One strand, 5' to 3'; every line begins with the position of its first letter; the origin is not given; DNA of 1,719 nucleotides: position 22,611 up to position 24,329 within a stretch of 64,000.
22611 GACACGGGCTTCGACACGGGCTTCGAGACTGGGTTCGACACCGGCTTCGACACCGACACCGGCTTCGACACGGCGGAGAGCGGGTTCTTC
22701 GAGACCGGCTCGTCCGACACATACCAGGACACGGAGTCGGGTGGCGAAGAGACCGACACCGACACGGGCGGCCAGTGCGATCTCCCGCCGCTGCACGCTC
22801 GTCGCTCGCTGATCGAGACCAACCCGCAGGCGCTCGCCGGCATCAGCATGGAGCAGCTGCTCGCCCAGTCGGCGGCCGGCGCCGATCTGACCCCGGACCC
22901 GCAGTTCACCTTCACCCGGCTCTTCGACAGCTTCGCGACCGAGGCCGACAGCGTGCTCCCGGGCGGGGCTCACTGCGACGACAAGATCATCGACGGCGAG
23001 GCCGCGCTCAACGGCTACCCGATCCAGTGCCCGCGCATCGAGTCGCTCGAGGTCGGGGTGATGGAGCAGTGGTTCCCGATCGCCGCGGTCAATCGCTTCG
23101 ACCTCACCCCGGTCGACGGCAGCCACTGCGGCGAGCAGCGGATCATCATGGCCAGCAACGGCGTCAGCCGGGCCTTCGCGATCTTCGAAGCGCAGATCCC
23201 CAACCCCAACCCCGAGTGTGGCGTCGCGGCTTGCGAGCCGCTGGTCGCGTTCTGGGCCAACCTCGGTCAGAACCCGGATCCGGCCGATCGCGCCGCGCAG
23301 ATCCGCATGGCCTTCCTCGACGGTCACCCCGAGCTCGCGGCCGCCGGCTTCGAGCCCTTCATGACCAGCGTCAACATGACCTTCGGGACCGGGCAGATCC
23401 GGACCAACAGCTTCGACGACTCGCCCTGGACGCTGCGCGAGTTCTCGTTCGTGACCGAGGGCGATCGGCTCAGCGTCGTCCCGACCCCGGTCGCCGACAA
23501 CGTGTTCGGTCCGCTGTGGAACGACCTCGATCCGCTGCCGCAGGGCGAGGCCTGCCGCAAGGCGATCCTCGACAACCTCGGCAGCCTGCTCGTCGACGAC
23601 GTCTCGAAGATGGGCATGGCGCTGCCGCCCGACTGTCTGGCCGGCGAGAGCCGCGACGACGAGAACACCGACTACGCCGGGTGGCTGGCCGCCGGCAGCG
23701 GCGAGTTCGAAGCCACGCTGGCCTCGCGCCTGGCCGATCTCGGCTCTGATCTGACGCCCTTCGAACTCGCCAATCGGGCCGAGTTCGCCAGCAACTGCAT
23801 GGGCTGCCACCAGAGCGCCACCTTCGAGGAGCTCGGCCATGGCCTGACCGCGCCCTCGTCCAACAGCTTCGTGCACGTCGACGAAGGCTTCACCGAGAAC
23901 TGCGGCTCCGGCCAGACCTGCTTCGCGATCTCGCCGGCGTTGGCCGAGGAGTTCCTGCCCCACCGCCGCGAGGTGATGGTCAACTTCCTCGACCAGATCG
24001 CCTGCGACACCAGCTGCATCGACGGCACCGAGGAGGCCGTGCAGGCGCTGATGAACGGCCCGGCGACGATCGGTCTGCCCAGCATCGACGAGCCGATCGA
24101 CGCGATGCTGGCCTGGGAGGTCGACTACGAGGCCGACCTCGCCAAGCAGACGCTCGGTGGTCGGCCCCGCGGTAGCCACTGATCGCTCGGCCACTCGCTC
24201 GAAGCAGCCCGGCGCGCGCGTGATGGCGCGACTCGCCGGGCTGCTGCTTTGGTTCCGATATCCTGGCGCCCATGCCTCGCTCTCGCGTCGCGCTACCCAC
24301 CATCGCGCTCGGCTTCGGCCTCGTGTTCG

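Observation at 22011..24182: Lipoprotein with a perfect (TGFE/TGFD)n repeat array and a CxxCH heme-binding motif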

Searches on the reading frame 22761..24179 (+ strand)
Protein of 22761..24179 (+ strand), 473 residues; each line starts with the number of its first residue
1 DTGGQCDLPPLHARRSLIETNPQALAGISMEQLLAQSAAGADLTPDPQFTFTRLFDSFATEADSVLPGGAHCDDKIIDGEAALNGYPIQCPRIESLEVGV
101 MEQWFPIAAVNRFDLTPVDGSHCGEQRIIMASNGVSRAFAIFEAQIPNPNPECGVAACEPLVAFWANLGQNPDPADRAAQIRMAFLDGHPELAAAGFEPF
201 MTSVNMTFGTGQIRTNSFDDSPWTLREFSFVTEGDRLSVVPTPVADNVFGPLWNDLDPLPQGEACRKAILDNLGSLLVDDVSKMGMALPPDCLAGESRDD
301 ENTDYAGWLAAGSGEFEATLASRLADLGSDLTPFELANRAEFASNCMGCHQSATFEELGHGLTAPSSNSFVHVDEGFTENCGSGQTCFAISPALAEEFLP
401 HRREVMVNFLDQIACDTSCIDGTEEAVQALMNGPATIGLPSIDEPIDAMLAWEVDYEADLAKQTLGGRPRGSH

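Call 6: find_homologous_proteins(query=window:22761-24179:+)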
Query window:22761-24179:+ (473 aa): 338 proteins with E <= 0.001 among 8000 candidates; the best 120 are listed.
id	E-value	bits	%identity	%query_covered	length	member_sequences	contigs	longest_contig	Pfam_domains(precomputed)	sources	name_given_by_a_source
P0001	3.0e-232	790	73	97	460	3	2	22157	-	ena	-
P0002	1.5e-187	643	61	100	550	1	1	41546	-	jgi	jgi:hypothetical protein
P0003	7.6e-181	621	60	100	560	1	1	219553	-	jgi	jgi:hypothetical protein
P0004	2.3e-176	606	57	100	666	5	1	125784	PF03991.18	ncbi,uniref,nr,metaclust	ncbi:hypothetical protein PPSIR1_04028 [Plesiocystis pacifica SIR-1]|uniref:Uncharacterized protein 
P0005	7.0e-173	594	58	97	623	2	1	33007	-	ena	-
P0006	4.4e-172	592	58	97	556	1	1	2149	-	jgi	jgi:hypothetical protein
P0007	1.0e-171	590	57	99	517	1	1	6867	-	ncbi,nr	ncbi:MAG: hypothetical protein HC927_02220, partial [Deltaproteobacteria bacterium]|nr:hypothetical 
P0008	1.8e-167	576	57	98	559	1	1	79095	-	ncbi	ncbi:MAG: hypothetical protein R6X02_07775 [Enhygromyxa sp.]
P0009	3.0e-166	572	55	99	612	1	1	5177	-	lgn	-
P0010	7.7e-124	433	47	98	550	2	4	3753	-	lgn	-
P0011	4.7e-123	430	46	99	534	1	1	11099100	-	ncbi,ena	-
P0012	2.0e-122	428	48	82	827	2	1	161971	-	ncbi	ncbi:MAG: hypothetical protein ACRBN8_39780 [Nannocystales bacterium]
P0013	5.7e-121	423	47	98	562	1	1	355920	-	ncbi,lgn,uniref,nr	ncbi:hypothetical protein [Paraliomyxa miuraensis]|uniref:hypothetical protein n=1 Tax=Paraliomyxa m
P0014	1.3e-120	422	49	90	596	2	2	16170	-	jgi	-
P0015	1.6e-119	418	46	97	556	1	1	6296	-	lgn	-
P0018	1.2e-116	409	41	99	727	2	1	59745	-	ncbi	-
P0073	4.7e-102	361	47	85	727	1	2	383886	-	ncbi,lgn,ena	-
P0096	9.8e-97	343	43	86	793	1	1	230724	-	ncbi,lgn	ncbi:MAG: hypothetical protein ACOY0T_39775 [Myxococcota bacterium]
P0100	6.6e-96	340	43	85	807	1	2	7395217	PF12819.14,PF11721.15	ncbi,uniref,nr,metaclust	ncbi:MAG: hypothetical protein ETSY1_28965 [Candidatus Entotheonella factor]|uniref:Malectin domain-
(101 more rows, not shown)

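Call 7: search_solved_structures(query=window:22761-24179:+, max_evalue=10)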
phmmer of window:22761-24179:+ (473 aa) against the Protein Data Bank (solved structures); distinct sequences matched with E-value up to 10: 0.

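Call 16: find_encoding_contigs(protein=P0004, flank=6000, max_places=3)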
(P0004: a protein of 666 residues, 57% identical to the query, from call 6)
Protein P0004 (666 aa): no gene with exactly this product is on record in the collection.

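Call 17: find_encoding_contigs(protein=P0003, flank=6000, max_places=3)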
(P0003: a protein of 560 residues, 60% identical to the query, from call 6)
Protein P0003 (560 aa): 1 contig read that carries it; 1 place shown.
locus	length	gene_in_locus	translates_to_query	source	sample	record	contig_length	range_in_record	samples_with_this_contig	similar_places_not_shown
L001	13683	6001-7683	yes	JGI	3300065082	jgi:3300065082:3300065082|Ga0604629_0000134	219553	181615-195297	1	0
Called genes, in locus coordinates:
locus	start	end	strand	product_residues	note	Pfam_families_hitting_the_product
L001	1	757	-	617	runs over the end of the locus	PF05524:PEP-utilisers_N, PF00391:PEP-utilizers, PF02896:PEP-utilizers_C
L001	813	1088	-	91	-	PF00381:PTS-HPr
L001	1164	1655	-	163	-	PF03610:EIIA-man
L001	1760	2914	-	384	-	PF00685:Sulfotransfer_1, PF13469:Sulfotransfer_3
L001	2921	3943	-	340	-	PF08545:ACP_syn_III, PF08541:ACP_syn_III_C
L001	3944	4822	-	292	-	PF03668:RapZ-like_N, PF22740:PapZ_C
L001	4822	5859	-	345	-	PF02603:Hpr_kinase_N, PF07475:Hpr_kinase_C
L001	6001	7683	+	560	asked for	-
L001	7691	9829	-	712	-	PF25390:WD40_RLD, PF00415:RCC1 (weak), PF25390:WD40_RLD, PF00415:RCC1 (weak), PF13540:RCC1_2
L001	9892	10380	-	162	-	PF01863:YgjP-like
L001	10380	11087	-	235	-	-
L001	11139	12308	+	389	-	PF25919:BSH_CusB (faint), PF25917:BSH_RND, PF25973:BSH_CzcB (faint), PF25994:HH_AprE (faint), PF25893:HH_CzcB (faint), PF25954:Beta-barrel_RND_2 (weak)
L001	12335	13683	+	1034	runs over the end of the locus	PF00873:ACR_tran, PF02355:SecD_SecF_C (faint)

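Call 19: find_related_loci(query=A1, collection=genome_contigs, flank=8000)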
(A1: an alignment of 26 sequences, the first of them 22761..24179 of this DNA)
Query A1 (473 aa) in genome_contigs; peptide patterns used: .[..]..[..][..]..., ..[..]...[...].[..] (x = any residue, [..] = any of these).
113 stretches matched a pattern; 84 encode a relative of the query (tblastn E <= 1e-3); the best 80 are kept; 79 distinct loci.
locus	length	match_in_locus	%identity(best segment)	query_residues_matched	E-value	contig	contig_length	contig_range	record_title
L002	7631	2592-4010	73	1-473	0e+0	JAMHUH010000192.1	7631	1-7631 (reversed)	MAG: Nannocystaceae bacterium isolate ST_AS_metabat.41 k201_10629, whole genome shotgun sequence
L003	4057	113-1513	61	1-473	0e+0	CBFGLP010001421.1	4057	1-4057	MAG TPA_asm: uncultured Myxococcales bacterium isolate SRR25737861_metabat2_1 genome assembly, contig: ERZ27251247.74695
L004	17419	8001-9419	57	1-473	3e-179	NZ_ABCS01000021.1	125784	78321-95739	Plesiocystis pacifica SIR-1 1103186006200, whole genome shotgun sequence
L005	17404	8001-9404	59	14-473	8e-177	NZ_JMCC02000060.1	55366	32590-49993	Enhygromyxa salina strain DSM 15201 ES-Contig_60, whole genome shotgun sequence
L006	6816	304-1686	58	14-473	8e-177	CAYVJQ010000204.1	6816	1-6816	MAG TPA_asm: uncultured Nannocystaceae bacterium isolate binchicken_co67_24 genome assembly, contig: NODE_12944_length_6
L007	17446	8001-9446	57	1-473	5e-176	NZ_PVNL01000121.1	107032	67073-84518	Enhygromyxa salina strain SWB007 ENSA7_contig000121, whole genome shotgun sequence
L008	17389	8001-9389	57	10-473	5e-171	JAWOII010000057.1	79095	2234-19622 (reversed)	MAG: Enhygromyxa sp. isolate CWP5-2.bin.157 k191_3163626, whole genome shotgun sequence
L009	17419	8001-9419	47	5-469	1e-123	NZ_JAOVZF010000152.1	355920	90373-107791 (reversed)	Paraliomyxa miuraensis strain SMH-27-4 scf12c26, whole genome shotgun sequence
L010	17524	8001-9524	41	5-473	7e-119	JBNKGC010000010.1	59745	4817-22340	MAG: Polyangiaceae bacterium isolate E1E2.bin.38.strict NODE_10_length_59745_cov_5.362456, whole genome shotgun sequence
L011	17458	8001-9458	45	1-469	4e-118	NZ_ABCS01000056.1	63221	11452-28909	Plesiocystis pacifica SIR-1 1103186006278, whole genome shotgun sequence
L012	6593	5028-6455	44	11-469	2e-114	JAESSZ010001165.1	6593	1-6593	MAG: Nannocystaceae bacterium isolate NORP301 CoAssembly_4356600, whole genome shotgun sequence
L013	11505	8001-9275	46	11-415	8e-114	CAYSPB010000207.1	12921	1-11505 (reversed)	MAG TPA_asm: uncultured Nannocystaceae bacterium isolate SRP135972_co1_38 genome assembly, contig: NODE_6086_length_1292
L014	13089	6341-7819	46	1-473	1e-113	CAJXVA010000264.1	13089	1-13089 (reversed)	MAG TPA_asm: uncultured proteobacterium isolate SRR3933246_bin.3_MetaBAT_v2.12.1_MAG genome assembly, contig: NODE_938_l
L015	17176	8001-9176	48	82-468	1e-113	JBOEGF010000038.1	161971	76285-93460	MAG: Nannocystales bacterium isolate PBSAdel1 PBSA13b_contig_793, whole genome shotgun sequence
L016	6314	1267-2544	47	14-415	1e-112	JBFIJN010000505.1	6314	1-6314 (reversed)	MAG: Nannocystaceae bacterium isolate Mix_sand11.2021.09.Z.87 k141_2598366_length_6314_cov_18.2260, whole genome shotgun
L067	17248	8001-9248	32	15-410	2e-53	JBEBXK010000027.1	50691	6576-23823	MAG: Vulgatibacter incomptus isolate T2.bin.55 NODE_1827_length_50691_cov_14.316909, whole genome shotgun sequence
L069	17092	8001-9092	34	51-418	4e-47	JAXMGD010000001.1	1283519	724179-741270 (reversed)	MAG: Marinagarivorans sp. isolate STL-PRO104 C1.202.fa-1, whole genome shotgun sequence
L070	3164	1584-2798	33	29-442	5e-42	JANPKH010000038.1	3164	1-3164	MAG: Gammaproteobacteria bacterium isolate VAR_61_metabat_259_sub VAR_61_k141_3537846, whole genome shotgun sequence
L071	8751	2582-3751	32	18-412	6e-41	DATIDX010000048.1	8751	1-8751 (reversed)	MAG TPA_asm: Cellvibrio sp. isolate SMAG_U16354 k141_288065, whole genome shotgun sequence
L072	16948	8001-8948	33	105-409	5e-35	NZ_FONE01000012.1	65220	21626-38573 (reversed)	Nitrosomonas sp. Nm166, whole genome shotgun sequence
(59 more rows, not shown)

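Call 23: predict_structure(alignment_id=A2)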
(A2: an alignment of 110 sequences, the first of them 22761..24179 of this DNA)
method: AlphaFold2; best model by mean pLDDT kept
length: 473 residues; sequences in the alignment: 110
mean_pLDDT: 96.0   pTM: 0.94
mean pLDDT of the five models: 96.0, 95.6, 95.5, 95.2, 95.0
residues with pLDDT >= 90: 441; 70-90: 28; 50-70: 2; < 50: 2
segments of 3 or more residues with pLDDT < 50: none
pLDDT, mean of each block of 10 residues (from residue 1): 70 95 98 98 98 98 97 97 97 97 98 98 98 96 98 97 97 98 98 98 98 93 96 98 95 97 98 97 96 96 97 98 98 98 91 96 94 96 95 97 97 88 96 97 97 96 97 83
secondary structure, 60 per line:
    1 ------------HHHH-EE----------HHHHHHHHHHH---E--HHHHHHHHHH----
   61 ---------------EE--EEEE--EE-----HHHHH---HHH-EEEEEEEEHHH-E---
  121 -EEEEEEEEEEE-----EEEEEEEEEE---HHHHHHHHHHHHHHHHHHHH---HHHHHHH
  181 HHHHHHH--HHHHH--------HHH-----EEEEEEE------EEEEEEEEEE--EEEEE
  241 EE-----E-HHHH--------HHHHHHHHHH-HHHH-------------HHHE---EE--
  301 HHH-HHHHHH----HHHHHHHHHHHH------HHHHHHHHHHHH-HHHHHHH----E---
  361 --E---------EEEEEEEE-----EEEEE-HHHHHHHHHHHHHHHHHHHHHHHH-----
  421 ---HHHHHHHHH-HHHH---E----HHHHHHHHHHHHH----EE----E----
elements in order: H13-16 H30-40 H47-56 E80-83 H93-97 E105-112 E122-132 E138-147 H151-170 H174-187 H190-194 E211-217 E224-233 E236-242 H250-253 H262-271 H273-276 H305-310 H315-326 H333-344 H346-352 E373-380 E386-390 H392-415 H424-432 H434-437 H446-458

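Call 38: fold_search(model_id=the predicted structure, library=pdb)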
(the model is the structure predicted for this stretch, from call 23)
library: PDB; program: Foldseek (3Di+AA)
matches with E <= 10: 57; with E <= 0.001: 0
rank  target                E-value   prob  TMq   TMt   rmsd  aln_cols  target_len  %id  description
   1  4neu_A                1.5e+00  0.01  0.11  0.14  20.9       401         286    8  X-ray structure of Receptor Interacting Protein 1 (RIP1)kinase domain with a 1-aminoisoquinoline inhibitor (released 2013-11-20)
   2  4qan_A                1.9e+00  0.02  0.11  0.13  24.9       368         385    9  Crystal structure of a cystatin-like protein (RUMGNA_02398) from Ruminococcus gnavus ATCC 29149 at 2.10 A resolution (released 2014-07-23)
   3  7mtq_B                2.2e+00  0.02  0.05  0.04  16.1       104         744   13  CryoEM Structure of Full-Length mGlu2 in Inactive-State Bound to Antagonist LY341495 (released 2021-07-07)
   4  8i2q                  2.2e+00  0.01  0.10  0.10  23.3       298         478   11  Beijerinckia indica beta-fructosyltransferase variant H395R/F473Y (released 2023-06-14)
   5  3e4y                  2.5e+00  0.02  0.09  0.13  16.1       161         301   13  Crystal structure of a 33kDa catalase-related protein from Mycobacterium avium subsp. paratuberculosis. I2(1)2(1)2(1) cr (released 2009-08-18)
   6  8tua                  2.7e+00  0.01  0.09  0.04  25.8       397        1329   10  Full-length P-Rex1 in complex with inositol 1,3,4,5-tetrakisphosphate (IP4) (released 2024-04-10)
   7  8p9o_A                2.8e+00  0.01  0.05  0.08  17.6       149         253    9  PCNA from Chaetomium thermophilum in complex with PolD3 peptide (released 2023-12-13)
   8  5kzn                  3.0e+00  0.02  0.06  0.06  16.2       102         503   13  Metabotropic Glutamate Receptor (released 2016-12-28)
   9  4qan_B                3.0e+00  0.01  0.10  0.13  21.9       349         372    9  Crystal structure of a cystatin-like protein (RUMGNA_02398) from Ruminococcus gnavus ATCC 29149 at 2.10 A resolution (released 2014-07-23)
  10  5d12_A                3.0e+00  0.01  0.10  0.14  20.9       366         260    9  Kinase domain of cSrc in complex with RL40 (released 2015-09-09)
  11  5kzq                  3.3e+00  0.02  0.07  0.06  15.8        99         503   14  Metabotropic Glutamate Receptor in complex with antagonist (1~{S},2~{R},3~{S},4~{S},5~{R},6~{R})-2-azanyl-3-[[3,4-bis(fl (released 2016-12-28)
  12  3e4w_A                3.7e+00  0.01  0.09  0.13  16.1       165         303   12  Crystal structure of a 33kDa catalase-related protein from Mycobacterium avium subsp. paratuberculosis. P2(1)2(1)2(1)  (released 2009-08-18)
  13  4ztd_A                3.7e+00  0.01  0.06  0.10  17.2       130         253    8  Crystal Structure of Human PCNA in complex with a TRAIP peptide (released 2015-12-16)
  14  7ep8                  3.7e+00  0.01  0.05  0.08  13.6       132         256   11  Crystal structure of PCNA from Neurospora crassa (released 2021-06-30)
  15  1r56_C                3.9e+00  0.01  0.07  0.10  15.8       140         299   11  UNCOMPLEXED URATE OXIDASE FROM ASPERGILLUS FLAVUS (released 2004-03-02)
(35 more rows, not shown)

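Call 39: search_protein_families(library=pfam, proteins=[L070:543-2864:+, L069:7173-9227:+, L071:1727-3814:+, L072:7578-9236:+, L067:7833-9440:+, P0100, P0096, P0073, P0018], max_evalue=0.01)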
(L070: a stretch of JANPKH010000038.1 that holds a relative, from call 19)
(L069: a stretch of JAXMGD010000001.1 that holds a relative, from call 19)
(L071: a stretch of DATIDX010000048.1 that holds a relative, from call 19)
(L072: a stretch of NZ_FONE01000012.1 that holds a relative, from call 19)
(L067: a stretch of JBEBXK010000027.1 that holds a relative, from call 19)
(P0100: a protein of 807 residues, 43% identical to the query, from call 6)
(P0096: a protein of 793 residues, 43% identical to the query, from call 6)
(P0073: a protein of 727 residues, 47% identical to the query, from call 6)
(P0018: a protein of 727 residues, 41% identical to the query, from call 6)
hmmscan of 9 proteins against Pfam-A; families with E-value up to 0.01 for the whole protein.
L070:543-2864:+ (774 aa): 2 families
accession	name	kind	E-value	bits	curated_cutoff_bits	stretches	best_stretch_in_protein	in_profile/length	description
PF22633.2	F5_F8_type_C_2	-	1.2e-32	112.8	27.8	2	195-281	1-91/91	NedA-like, galactose-binding domain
PF00754.31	F5_F8_type_C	-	1.8e-32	112.6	28.2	2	47-152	9-122/127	F5/8 type C domain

L069:7173-9227:+ (685 aa): 1 family
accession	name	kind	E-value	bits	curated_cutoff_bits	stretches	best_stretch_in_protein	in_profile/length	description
PF00553.25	CBM_2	-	1.4e-09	38.6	24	1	89-175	3-90/101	Cellulose binding domain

L071:1727-3814:+ (696 aa): 0 families

L072:7578-9236:+ (553 aa): 0 families

L067:7833-9440:+ (536 aa): 0 families

P0100 (807 aa): 2 families
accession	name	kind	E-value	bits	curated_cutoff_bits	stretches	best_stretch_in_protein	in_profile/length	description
PF11721.14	Malectin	-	7.7e-22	78.4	23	2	212-357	1-141/163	Malectin domain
PF12819.13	Malectin_like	-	2.4e-06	27.5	24.5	0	308-369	263-328/331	Malectin-like domain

P0096 (793 aa): 0 families

P0073 (727 aa): 0 families

P0018 (727 aa): 0 families

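Call 46: search_protein_families(library=pfam, alignment_id=A1, max_evalue=10)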
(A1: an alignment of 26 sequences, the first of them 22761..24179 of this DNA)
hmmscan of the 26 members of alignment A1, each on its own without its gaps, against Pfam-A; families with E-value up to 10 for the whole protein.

A. member 1, window:22761-24179:+ (473 aa): 0 families

B. families by the number of members that match (of 26 scanned): 8 families
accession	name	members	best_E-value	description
PF11721.14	Malectin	1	7.7e-22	Malectin domain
PF03991.18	Prion_octapep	1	8.3e-08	Copper binding octapeptide repeat region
PF12819.13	Malectin_like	1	2.4e-06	Malectin-like domain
PF00034.26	Cytochrom_C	1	0.067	Cytochrome c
PF00962.28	A_deaminase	1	0.22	Adenosine deaminase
PF17548.7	p6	1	0.28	Histone-like Protein p6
PF25616.1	PhiKZ_gp35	1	0.36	Bacteriophage PhiKZ capsid decoration protein gp35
PF24275.1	NttA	1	1.4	T2SS substrate NttA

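Call 52: search_protein_representatives(alignment_id=A1)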
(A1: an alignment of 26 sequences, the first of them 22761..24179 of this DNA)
Query: 26 sequences, 519 profile positions. Proteins with E-value up to 0.001 (for the whole library): 1273; up to 1e-10: 1003; up to 1e-30: 682. The best 150 are listed.
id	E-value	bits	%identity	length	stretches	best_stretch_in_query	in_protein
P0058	3.2e-196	669.4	-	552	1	9-519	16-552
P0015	2.3e-188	643.5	-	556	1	9-519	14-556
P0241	5.9e-188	642.1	-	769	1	47-519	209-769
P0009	3.5e-187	639.6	-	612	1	31-518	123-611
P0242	2.3e-184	630.3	-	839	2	129-519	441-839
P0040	2.4e-184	630.2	-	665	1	9-519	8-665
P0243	2.4e-181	620.3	-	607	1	57-519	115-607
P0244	2.5e-179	613.6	-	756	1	47-519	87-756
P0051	5.7e-177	605.9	-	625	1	18-519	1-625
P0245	4.9e-176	602.8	-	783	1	47-519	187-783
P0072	1.1e-175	601.6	-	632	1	48-467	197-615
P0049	7.2e-175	598.9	-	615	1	4-519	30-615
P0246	7.5e-174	595.6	-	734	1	53-519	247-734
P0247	1.4e-170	584.7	-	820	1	52-473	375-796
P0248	2.1e-169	580.9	-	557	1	25-515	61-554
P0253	3.4e-159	547.2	-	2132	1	49-457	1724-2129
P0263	1.1e-128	446.6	-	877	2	89-496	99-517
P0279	4.3e-99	348.9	-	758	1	14-461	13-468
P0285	1.1e-97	344.3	-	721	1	9-467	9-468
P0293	4.1e-93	329.2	-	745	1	9-460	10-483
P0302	9.6e-91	321.4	-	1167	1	53-467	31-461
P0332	5.4e-84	299.1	-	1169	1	60-492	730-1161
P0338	3.8e-82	293.0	-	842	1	27-472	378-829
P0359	9.7e-78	278.5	-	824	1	7-462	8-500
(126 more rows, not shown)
